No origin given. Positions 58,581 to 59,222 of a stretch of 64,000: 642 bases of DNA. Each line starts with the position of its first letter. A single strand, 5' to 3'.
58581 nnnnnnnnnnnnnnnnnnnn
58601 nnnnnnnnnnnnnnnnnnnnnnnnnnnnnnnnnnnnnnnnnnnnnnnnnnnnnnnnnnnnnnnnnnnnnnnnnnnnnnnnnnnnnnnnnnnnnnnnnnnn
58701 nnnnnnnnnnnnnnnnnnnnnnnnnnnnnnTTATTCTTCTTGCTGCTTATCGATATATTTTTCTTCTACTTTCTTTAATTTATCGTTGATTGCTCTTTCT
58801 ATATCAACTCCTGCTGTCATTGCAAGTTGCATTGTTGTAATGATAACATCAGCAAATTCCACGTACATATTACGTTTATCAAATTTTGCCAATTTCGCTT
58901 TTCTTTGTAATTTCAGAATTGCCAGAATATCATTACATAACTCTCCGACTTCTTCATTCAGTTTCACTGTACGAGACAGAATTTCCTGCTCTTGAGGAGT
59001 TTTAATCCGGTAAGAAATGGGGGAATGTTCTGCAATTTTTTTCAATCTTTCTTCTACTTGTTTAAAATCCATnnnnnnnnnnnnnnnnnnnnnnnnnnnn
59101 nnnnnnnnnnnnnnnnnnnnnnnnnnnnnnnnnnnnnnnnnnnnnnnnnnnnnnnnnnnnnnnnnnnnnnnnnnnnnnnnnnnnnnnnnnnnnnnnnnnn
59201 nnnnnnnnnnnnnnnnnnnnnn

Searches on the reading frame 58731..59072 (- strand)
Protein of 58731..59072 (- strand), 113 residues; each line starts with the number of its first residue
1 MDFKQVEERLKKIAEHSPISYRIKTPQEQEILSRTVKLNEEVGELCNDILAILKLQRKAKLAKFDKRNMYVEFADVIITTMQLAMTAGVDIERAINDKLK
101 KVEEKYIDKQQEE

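Call 28: search_protein_families(library=pfam, proteins=[window:58731-59072:-], max_evalue=0.0001)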
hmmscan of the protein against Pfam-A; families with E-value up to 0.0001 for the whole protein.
window:58731-59072:- (113 aa): 1 family
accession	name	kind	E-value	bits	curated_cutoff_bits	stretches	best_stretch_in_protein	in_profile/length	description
PF12643.12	MazG-like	-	2.4e-06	28.1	27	1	50-109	16-73/85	MazG-like family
